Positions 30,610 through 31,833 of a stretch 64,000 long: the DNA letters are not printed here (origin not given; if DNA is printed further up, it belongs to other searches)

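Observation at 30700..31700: Orphan cysD translationally coupled to dabA, with no cysN/cysNC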

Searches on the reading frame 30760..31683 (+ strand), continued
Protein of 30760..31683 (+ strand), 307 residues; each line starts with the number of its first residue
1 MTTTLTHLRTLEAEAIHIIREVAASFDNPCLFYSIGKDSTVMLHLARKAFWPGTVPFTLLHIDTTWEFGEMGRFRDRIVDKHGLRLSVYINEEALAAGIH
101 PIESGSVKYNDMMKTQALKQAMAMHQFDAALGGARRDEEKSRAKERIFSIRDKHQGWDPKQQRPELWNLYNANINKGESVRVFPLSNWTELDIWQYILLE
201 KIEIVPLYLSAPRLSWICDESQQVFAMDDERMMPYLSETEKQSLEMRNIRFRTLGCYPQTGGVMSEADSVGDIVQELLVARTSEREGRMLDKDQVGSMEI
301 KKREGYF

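Call 56: search_protein_families(library=ncbifam, proteins=[L173:10943-12568:+, L173:8299-9948:+, L172:5554-6267:+, L173:5645-7276:+, L173:1742-2641:-, L173:10001-10924:+, L175:4969-5850:-], max_evalue=0.00001)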
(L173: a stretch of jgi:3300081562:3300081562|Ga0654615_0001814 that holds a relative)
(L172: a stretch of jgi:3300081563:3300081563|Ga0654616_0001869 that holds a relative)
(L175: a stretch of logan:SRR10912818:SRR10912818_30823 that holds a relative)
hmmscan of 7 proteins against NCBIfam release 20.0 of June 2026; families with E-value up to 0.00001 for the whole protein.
L173:10943-12568:+ (541 aa): 32 families (the best 25 are shown)
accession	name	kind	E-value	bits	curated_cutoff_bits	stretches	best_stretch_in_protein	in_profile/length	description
NF004035.0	PRK05506.1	subfamily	2.9e-231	769.1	715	1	1-491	1-497/632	bifunctional sulfate adenylyltransferase subunit 1/adenylylsulfate kinase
NF003478.0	PRK05124.1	equivalog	2.3e-213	709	590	1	9-441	12-442/475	sulfate adenylyltransferase subunit CysN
TIGR02034.1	CysN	subfamily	3e-192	639.1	336.1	1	25-432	1-406/406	sulfate adenylyltransferase, large subunit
NF008969.0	PRK12317.1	subfamily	2.7e-79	266.7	502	1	21-432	4-418/426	elongation factor 1-alpha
TIGR00483.1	EF-1_alpha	equivalog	5.3e-70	236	540.1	1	21-433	4-420/427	translation elongation factor EF-1 subunit alpha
TIGR00475.1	selB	equivalog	4.5e-29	101.6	242.25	1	83-379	28-309/581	selenocysteine-specific translation elongation factor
NF009373.0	PRK12736.1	subfamily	4.8e-22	78.3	452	1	79-345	49-315/394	elongation factor Tu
NF000766.0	PRK00049.1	subfamily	8.9e-22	77.4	449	1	79-344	49-316/396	elongation factor Tu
NF009372.0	PRK12735.1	subfamily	2.4e-20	72.7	479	1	79-339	49-311/396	elongation factor Tu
NF003077.0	PRK04000.1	equivalog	1.1e-18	67.6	315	1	100-282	80-258/412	translation initiation factor IF-2 subunit gamma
TIGR00485.1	EF-Tu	equivalog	1.7e-18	66.6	522.4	1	79-329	49-301/394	elongation factor Tu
TIGR03680.1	eif2g_arch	equivalog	2.9e-18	66.3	514.5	1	31-280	12-252/407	translation initiation factor IF-2 subunit gamma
TIGR00231.1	small_GTP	domain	6.2e-14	52.1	42.5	1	31-210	10-155/164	GTP-binding protein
NF033148.1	tet_protect_M_W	exception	1.4e-12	46.8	1100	1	32-174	11-136/639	TetM/TetW/TetO/TetS family tetracycline resistance ribosomal protection protein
TIGR01393.1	lepA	equivalog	2.5e-12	46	533.9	1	31-179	10-143/595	translation elongation factor 4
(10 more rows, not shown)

L173:8299-9948:+ (549 aa): 15 families
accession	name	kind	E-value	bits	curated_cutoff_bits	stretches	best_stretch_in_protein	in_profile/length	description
TIGR03121.1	one_C_dehyd_A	equivalog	1.9e-196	653.6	392.75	1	4-535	3-553/556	formylmethanofuran dehydrogenase subunit A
NF042911.1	FMH_DH_FwdA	exception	4.3e-127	424.9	950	1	7-535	6-559/569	tungsten-dependent formylmethanofuran dehydrogenase subunit FwdA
NF006689.0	PRK09237.1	equivalog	1.8e-14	53.2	371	1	5-63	7-66/383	amidohydrolase/deacetylase family metallohydrolase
TIGR02033.1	D-hydantoinase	equivalog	4e-09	35.9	393.25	0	7-65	5-62/454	dihydropyrimidinase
NF006560.0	PRK09061.1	subfamily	3.5e-08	32.2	340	1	5-63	30-87/517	amidohydrolase family protein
NF009941.0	PRK13404.1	subfamily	4e-08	32.3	647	0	425-470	366-412/478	dihydropyrimidinase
TIGR03178.1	allantoinase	equivalog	4.4e-07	29.1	357.85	0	420-468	343-391/441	allantoinase AllB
NF009060.0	PRK12394.1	equivalog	5.6e-07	28.7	442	0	5-64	7-66/381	metallo-dependent hydrolase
NF006844.0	PRK09357.2-5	equivalog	3.6e-06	26.2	701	0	7-63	8-64/422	dihydroorotase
TIGR02318.1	phosphono_phnM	equivalog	4e-06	26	390.55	0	413-483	309-375/376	phosphonate metabolism protein PhnM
NF006845.0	PRK09357.2-6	equivalog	4.8e-06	25.5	728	0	7-64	7-65/428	dihydroorotase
TIGR03583.1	EF_0837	hypoth_equivalog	5.8e-06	25.6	432.15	0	415-479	284-348/365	amidohydrolase/deacetylase family metallohydrolase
NF004636.0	PRK05985.1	subfamily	6.6e-06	25.2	408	0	419-491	323-396/398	amidohydrolase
NF005759.0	PRK07583.1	equivalog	8.1e-06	24.8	403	0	21-101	40-120/438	cytosine deaminase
NF002668.0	PRK02382.1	equivalog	8.4e-06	24.7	452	0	18-63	10-57/436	dihydroorotase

L172:5554-6267:+ (237 aa): 3 families
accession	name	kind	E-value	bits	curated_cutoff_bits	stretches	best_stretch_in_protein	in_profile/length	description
TIGR00347.1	bioD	equivalog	1e-38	133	83.3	1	10-180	1-166/166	dethiobiotin synthase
NF004167.0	PRK05632.1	equivalog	4.7e-07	28.7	418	1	7-192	3-185/708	phosphate acetyltransferase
NF002204.1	PRK01077.1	equivalog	8.5e-07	28.2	254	0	102-181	68-151/420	cobyrinic acid a,c-diamide synthase CobB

L173:5645-7276:+ (543 aa): 3 families
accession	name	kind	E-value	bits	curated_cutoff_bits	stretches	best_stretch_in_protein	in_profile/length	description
NF008660.1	PRK11660.1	equivalog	2.6e-50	171.4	614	2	280-513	285-523/572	C4-dicarboxylic acid transporter DauA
TIGR00815.1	sulP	subfamily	6.5e-49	166.8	380.45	1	31-439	12-423/565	sulfate permease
NF050096.1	BicarbTportBicA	equivalog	8.4e-33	113.7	880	1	35-441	13-408/547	bicarbonate transporter BicA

L173:1742-2641:- (299 aa): 38 families (the best 25 are shown)
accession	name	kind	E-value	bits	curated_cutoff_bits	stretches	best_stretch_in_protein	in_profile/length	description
NF008284.0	PRK11062.1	equivalog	2.2e-68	230.6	219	1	1-297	1-293/299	transcriptional activator NhaR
TIGR02424.1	TF_pcaQ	equivalog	6.1e-22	77.9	303.8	1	3-235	2-235/300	pca operon transcription factor PcaQ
NF047520.1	trans_act_CidR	equivalog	1.2e-20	73.9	415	1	6-256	3-251/292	cidABC operon transcriptional activator CidR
NF008410.0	PRK11233.1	equivalog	3.9e-19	68.9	309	1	4-253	1-246/305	nitrogen assimilation transcriptional regulator NAC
TIGR03339.1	phn_lysR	subfamily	8.6e-19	67.9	341.1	1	12-281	5-269/279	aminoethylphosphonate catabolism associated LysR family transcriptional regulator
NF040786.1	LysR_Sec_metab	equivalog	9.4e-19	67.5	250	1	5-257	2-258/298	selenium metabolism-associated LysR family transcriptional regulator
NF047711.1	PutUtilRegPtrR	equivalog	1.1e-15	57.5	400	1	7-252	4-241/283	putrescine utilization regulator PtrR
NF053705.1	TransRegGltCGpos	equivalog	1.2e-15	57.6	350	1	6-272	3-268/300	glutamate biosynthesis transcriptional regulator GltC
NF008722.0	PRK11716.1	equivalog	2.1e-15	56.5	246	1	5-289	2-286/293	HTH-type transcriptional activator IlvY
NF008416.0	PRK11242.1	equivalog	3.3e-15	56.2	277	1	7-250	4-246/300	transcriptional regulator CynR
NF007439.0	PRK09986.1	equivalog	5.8e-14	52.1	290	1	2-248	5-252/296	LysR family transcriptional regulator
NF045775.1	acetoin_reg_AlsR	exception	8.3e-14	51.7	430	1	6-255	3-252/290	acetoin biosynthesis transcriptional regulator AlsR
NF007385.0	PRK09906.1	equivalog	3.8e-11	42.7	356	1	6-75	3-72/296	DNA-binding transcriptional regulator HcaR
NF045990.1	TransRegCbbRRhodb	equivalog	1.4e-10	40.8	450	1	4-161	6-165/304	LysR family regulator CbbR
NF041036.1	decaheme_TF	subfamily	4.3e-10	39.5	210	1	13-92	10-89/301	multiheme cytochrome-associated LysR family transcriptional regulator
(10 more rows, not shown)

L173:10001-10924:+ (307 aa): 12 families
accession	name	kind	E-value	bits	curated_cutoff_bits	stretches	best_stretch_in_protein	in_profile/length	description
TIGR02039.1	CysD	subfamily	6e-140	465.9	396.6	1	8-307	1-294/294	sulfate adenylyltransferase, small subunit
NF009214.0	PRK12563.1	equivalog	2.2e-137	457.7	413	1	4-307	20-317/317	sulfate adenylyltransferase subunit CysD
NF003587.0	PRK05253.1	subfamily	5.4e-135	449.5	195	1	3-307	4-301/301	sulfate adenylyltransferase subunit CysD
NF002537.0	PRK02090.1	equivalog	9.9e-16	58.1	154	1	12-208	25-200/244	phosphoadenylyl-sulfate reductase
NF006351.0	PRK08576.1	equivalog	4.8e-15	55.1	290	1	8-209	218-390/436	hypothetical protein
NF010367.0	PRK13795.1-2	equivalog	3.7e-12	45.5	456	1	4-209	219-404/584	hypothetical protein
TIGR00434.1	cysH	subfamily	1.7e-11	44.4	165.1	1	32-150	19-140/214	phosophoadenylyl-sulfate reductase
NF010366.0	PRK13795.1-1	equivalog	3.8e-11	41.9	745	1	6-208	242-431/667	hypothetical protein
TIGR02057.1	PAPS_reductase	equivalog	8e-11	42.2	254.2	1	17-152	15-153/224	phosphoadenosine phosphosulfate reductase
NF010368.0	PRK13795.1-3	equivalog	1.1e-08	33.8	588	1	7-208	227-408/635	hypothetical protein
NF006327.0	PRK08557.1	equivalog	6.9e-08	31.7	366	0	7-208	158-342/415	hypothetical protein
TIGR02055.1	APS_reductase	subfamily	1.1e-06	28.6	235.3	0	40-208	7-155/194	adenylylsulfate reductase, thioredoxin dependent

L175:4969-5850:- (293 aa): 50 families (the best 25 are shown)
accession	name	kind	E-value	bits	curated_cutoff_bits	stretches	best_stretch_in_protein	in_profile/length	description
NF008284.0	PRK11062.1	equivalog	1.4e-34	119.6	219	1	1-289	1-288/299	transcriptional activator NhaR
NF053705.1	TransRegGltCGpos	equivalog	7.3e-32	110.8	350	1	6-274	3-273/300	glutamate biosynthesis transcriptional regulator GltC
NF008416.0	PRK11242.1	equivalog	1.4e-29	103.3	277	1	7-250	4-249/300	transcriptional regulator CynR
TIGR02424.1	TF_pcaQ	equivalog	3.4e-26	91.9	303.8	1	3-258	2-261/300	pca operon transcription factor PcaQ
NF047520.1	trans_act_CidR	equivalog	4.4e-26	91.7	415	1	6-255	3-252/292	cidABC operon transcriptional activator CidR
NF040786.1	LysR_Sec_metab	equivalog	6.2e-25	87.8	250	1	5-288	2-292/298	selenium metabolism-associated LysR family transcriptional regulator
TIGR03339.1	phn_lysR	subfamily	9.4e-24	84.1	341.1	1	10-226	3-217/279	aminoethylphosphonate catabolism associated LysR family transcriptional regulator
NF007385.0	PRK09906.1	equivalog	2.2e-23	82.8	356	1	6-244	3-243/296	DNA-binding transcriptional regulator HcaR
NF007439.0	PRK09986.1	equivalog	5.3e-23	81.8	290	1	3-245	6-252/296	LysR family transcriptional regulator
NF047354.1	trans_reg_GltC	equivalog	5.8e-23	81.8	300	1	8-159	5-157/290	glutamate biosynthesis transcriptional regulator GltC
NF008722.0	PRK11716.1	equivalog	8.4e-23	80.8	246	1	5-285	2-285/293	HTH-type transcriptional activator IlvY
NF045775.1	acetoin_reg_AlsR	exception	3.1e-21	76.1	430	1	6-248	3-248/290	acetoin biosynthesis transcriptional regulator AlsR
NF047711.1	PutUtilRegPtrR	equivalog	1.7e-20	73.3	400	1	6-275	3-266/283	putrescine utilization regulator PtrR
NF008352.0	PRK11139.1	subfamily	6.8e-20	71.3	288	1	12-285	14-283/305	transcriptional regulator GcvA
NF009326.0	PRK12681.1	equivalog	6.4e-18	65.3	436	1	7-252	4-253/324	HTH-type transcriptional regulator CysB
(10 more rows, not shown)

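Call 58: find_homologous_proteins(query=L173:10943-12565:+, max_evalue=1e-30)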
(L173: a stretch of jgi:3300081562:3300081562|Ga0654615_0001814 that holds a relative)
Query L173:10943-12565:+ (541 aa): 8000 proteins with E <= 1e-30 among 8000 candidates; the best 120 are listed.
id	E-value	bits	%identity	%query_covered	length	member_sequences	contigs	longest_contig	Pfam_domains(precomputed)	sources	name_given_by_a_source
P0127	0.0e+0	1169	95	100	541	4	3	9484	PF01926.30,PF22594.3,PF00009.34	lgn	-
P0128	0.0e+0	1103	90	100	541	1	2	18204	PF01926.30,PF22594.3,PF00009.34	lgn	-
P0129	0.0e+0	1029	83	100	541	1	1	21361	PF01926.30,PF22594.3,PF00009.34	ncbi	-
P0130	0.0e+0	1024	82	100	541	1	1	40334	PF01926.30,PF22594.3,PF00009.34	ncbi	-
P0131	0.0e+0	1023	83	100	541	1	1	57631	PF01926.30,PF22594.3,PF00009.34,PF03144.32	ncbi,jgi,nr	ncbi:MAG: sulfate adenylyltransferase subunit CysN [Methylococcaceae bacterium]|nr:sulfate adenylylt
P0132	0.0e+0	1021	82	100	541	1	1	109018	PF01926.30,PF22594.3,PF00009.34,PF03144.32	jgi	jgi:sulfate adenylyltransferase subunit 1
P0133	0.0e+0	1021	83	100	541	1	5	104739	PF01926.30,PF22594.3,PF00009.34,PF03144.32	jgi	-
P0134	0.0e+0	1019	82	100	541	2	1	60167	PF01926.30,PF22594.3,PF00009.34,PF03144.32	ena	-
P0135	0.0e+0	1018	82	100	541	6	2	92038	PF01926.30,PF22594.3,PF00009.34,PF03144.32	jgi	jgi:sulfate adenylyltransferase large subunit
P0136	0.0e+0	1018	82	100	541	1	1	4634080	PF01926.30,PF22594.3,PF00009.34,PF03144.32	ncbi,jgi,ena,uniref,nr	ncbi:sulfate adenylyltransferase subunit CysN [Methylomonas montana]|uniref:sulfate adenylyltransfer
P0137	0.0e+0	1017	82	100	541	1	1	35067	PF01926.30,PF22594.3,PF00009.34,PF03144.32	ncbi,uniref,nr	ncbi:sulfate adenylyltransferase [Methylomonas lenta]|uniref:Sulfate adenylyltransferase subunit 1 n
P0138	0.0e+0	1017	82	100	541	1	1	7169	PF01926.30,PF22594.3,PF00009.34,PF03144.32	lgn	-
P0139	0.0e+0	1016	82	100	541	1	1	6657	PF01926.30,PF22594.3,PF00009.34,PF03144.32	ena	-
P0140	0.0e+0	1016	81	100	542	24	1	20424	PF01926.30,PF22594.3,PF00009.34,PF03144.32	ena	-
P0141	0.0e+0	1014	81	100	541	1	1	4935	PF01926.30,PF22594.3,PF00009.34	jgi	jgi:bifunctional enzyme CysN/CysC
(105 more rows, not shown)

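Call 65: find_encoding_contigs(protein=P0005, flank=10000, max_places=3)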
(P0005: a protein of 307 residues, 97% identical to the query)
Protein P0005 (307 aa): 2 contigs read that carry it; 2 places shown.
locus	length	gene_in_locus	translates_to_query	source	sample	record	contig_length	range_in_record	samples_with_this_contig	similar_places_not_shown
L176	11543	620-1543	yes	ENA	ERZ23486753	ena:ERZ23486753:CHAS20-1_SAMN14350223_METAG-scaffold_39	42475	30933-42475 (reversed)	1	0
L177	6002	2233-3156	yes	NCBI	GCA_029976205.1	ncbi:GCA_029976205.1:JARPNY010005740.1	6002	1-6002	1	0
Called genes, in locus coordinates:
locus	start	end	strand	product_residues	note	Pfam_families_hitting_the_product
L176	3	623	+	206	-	?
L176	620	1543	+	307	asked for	PF01507:PAPS_reduct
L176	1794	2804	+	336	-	PF00072:Response_reg, PF00211:Guanylate_cyc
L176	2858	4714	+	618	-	-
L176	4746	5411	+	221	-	PF01891:CbiM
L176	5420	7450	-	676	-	PF04879:Molybdop_Fe4S4, PF00384:Molybdopterin, PF01568:Molydop_binding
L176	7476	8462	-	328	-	PF10017:Methyltransf_33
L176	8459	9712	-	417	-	PF12867:DinB_2, PF03781:FGE-sulfatase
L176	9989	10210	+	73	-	-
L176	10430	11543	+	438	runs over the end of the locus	PF05697:Trigger_N, PF00254:FKBP_C, PF05698:Trigger_C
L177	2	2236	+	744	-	?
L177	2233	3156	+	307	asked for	PF01507:PAPS_reduct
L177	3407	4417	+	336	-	PF00072:Response_reg, PF00211:Guanylate_cyc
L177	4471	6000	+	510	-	?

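Call 66: find_homologous_proteins(query=L001:10931-11743:+, max_evalue=0.00001)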
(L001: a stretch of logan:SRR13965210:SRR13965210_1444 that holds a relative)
Query L001:10931-11743:+ (271 aa): 399 proteins with E <= 0.00001 among 1018 candidates; the best 120 are listed.
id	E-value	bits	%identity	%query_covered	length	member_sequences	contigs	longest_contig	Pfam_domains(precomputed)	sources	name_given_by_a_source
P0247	1.1e-174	597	94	100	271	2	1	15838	PF20376.5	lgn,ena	-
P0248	3.3e-118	412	64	100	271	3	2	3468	PF20376.5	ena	-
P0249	8.2e-116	404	63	100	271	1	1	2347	PF20376.5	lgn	-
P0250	1.8e-109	383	61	100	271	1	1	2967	PF20376.5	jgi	-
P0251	1.4e-87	312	52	100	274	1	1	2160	PF20376.5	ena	-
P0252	4.3e-87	310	53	100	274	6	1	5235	PF20376.5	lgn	-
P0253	8.1e-87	309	52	100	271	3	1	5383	PF20376.5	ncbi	-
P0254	1.8e-85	305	52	100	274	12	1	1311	PF20376.5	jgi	-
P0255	2.5e-85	304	51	100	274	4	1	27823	PF20376.5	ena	-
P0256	1.7e-84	302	51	100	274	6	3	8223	PF20376.5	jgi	jgi:hypothetical protein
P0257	8.0e-83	296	50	100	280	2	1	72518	PF20376.5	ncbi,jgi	jgi:hypothetical protein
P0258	2.9e-82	294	49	100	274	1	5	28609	PF20376.5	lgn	-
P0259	9.6e-82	293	50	100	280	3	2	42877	PF20376.5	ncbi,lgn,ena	-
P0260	4.1e-81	290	50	100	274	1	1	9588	PF20376.5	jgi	-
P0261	2.9e-80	288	49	100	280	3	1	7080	PF20376.5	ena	-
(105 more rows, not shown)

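Call 71: predict_structure(alignment_id=A2)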
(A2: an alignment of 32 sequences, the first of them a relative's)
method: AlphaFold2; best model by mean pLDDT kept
length: 271 residues; sequences in the alignment: 32
mean_pLDDT: 90.8   pTM: 0.87
mean pLDDT of the five models: 90.8, 90.2, 90.1, 89.2, 89.0
residues with pLDDT >= 90: 213; 70-90: 40; 50-70: 14; < 50: 4
segments of 3 or more residues with pLDDT < 50: 45-48
pLDDT, mean of each block of 10 residues (from residue 1): 80 91 95 86 53 84 95 95 87 96 94 93 93 95 92 94 84 84 93 97 97 96 97 96 96 97 95 84
secondary structure, 60 per line:
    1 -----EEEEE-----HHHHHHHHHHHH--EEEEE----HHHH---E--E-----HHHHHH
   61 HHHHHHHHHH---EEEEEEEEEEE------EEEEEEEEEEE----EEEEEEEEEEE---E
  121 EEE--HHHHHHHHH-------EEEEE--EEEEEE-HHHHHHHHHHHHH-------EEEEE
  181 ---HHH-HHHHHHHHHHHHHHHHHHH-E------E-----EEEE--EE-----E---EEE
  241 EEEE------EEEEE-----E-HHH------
elements in order: E6-10 H16-27 E30-34 H39-42 H55-70 E74-84 E91-101 E106-116 E120-123 H126-134 E142-146 E149-154 H156-168 E176-180 H188-206 E221-224 E238-244 E251-255

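Call 78: find_encoding_contigs(protein=P0136, flank=10000, max_places=1)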
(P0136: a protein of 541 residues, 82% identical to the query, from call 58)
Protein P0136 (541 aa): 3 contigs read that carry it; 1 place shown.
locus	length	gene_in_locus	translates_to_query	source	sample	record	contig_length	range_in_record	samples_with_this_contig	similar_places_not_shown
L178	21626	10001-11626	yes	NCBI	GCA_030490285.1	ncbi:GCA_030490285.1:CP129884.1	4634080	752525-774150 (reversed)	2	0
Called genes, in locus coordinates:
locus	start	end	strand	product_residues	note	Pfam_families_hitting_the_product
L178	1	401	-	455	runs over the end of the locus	PF01420:Methylase_S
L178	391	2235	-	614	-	PF12161:HsdM_N, PF02384:N6_Mtase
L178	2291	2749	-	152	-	-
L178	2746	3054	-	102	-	PF01909:NTP_transf_2, PF18765:Polbeta (weak)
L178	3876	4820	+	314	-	PF00226:DnaJ, PF01556:DnaJ_C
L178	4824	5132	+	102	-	PF13591:MerR_2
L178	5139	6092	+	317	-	PF01435:Peptidase_M48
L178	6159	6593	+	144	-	PF21352:Zn_ribbon_Thio2, PF00085:Thioredoxin, PF13098:Thioredoxin_2, PF13899:Thioredoxin_7 (weak), PF13905:Thioredoxin_8 (faint)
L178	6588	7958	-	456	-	PF13844:Glyco_transf_41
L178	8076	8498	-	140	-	-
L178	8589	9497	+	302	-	PF01507:PAPS_reduct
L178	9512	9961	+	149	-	PF13511:DUF4124, PF05901:Excalibur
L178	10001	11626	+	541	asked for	PF00009:GTP_EFTU, PF01926:MMR_HSR1 (faint), PF03144:GTP_EFTU_D2 (faint), PF22594:GTP-eEF1A_C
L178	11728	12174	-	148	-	-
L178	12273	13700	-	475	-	PF02878:PGM_PMM_I, PF02879:PGM_PMM_II, PF02880:PGM_PMM_III, PF00408:PGM_PMM_IV (weak)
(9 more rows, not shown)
